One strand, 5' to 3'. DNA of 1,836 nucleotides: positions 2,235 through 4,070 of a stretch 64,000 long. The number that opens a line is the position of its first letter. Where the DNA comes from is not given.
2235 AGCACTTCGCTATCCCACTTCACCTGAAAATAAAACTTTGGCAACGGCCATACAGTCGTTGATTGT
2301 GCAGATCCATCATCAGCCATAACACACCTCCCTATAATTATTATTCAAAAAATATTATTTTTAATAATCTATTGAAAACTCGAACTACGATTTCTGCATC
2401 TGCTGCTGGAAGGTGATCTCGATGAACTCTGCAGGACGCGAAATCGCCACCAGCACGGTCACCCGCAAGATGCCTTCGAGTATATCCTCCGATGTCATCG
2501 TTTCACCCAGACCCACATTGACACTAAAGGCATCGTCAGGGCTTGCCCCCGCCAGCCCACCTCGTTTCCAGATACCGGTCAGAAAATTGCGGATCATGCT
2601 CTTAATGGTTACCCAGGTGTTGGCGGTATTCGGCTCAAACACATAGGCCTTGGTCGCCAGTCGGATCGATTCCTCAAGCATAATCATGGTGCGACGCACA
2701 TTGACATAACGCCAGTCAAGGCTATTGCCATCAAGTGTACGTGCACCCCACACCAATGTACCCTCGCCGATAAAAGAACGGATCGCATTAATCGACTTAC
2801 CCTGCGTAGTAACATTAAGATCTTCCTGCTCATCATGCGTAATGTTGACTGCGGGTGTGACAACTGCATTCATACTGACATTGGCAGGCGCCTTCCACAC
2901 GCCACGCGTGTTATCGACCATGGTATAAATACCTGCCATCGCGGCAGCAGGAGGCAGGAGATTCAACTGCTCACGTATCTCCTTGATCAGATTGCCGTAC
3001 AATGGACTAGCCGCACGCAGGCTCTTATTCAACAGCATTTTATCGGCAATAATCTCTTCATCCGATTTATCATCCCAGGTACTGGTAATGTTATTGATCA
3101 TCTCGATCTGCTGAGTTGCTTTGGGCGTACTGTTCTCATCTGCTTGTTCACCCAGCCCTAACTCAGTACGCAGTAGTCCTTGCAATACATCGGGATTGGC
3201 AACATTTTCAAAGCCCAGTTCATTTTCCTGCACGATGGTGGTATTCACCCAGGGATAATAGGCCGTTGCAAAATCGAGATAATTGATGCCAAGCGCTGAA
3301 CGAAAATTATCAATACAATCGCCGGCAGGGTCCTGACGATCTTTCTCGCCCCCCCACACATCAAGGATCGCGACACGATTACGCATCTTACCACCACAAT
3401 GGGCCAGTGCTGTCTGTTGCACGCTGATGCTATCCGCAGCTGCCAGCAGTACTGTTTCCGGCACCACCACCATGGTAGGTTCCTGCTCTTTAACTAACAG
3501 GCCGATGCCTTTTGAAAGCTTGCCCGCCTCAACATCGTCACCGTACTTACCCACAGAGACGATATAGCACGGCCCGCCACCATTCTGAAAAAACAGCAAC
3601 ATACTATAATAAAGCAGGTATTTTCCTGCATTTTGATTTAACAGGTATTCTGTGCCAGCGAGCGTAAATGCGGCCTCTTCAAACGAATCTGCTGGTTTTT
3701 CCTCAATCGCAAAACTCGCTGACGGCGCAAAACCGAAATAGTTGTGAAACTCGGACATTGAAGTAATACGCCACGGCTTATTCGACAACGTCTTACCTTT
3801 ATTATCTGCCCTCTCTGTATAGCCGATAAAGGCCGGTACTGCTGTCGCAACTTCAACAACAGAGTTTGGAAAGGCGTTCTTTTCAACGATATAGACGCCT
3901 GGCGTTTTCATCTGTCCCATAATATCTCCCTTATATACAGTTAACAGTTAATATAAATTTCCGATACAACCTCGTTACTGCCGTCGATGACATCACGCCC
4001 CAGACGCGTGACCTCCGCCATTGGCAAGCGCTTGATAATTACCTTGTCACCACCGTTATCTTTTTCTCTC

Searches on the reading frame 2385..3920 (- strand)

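Call 70: search_protein_families(library=pfam, proteins=[window:2385-3920:-], max_evalue=0.00001)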
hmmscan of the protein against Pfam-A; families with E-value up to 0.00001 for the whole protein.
window:2385-3920:- (511 aa): 2 families
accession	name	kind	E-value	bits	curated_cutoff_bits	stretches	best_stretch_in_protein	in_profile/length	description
PF17482.7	Phage_sheath_1C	-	2.9e-12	47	26.9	1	402-506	5-103/104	Phage tail sheath C-terminal domain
PF04984.19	Phage_sheath_1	-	4.1e-08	33.7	31.4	1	315-396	98-168/168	Phage tail sheath protein subtilisin-like domain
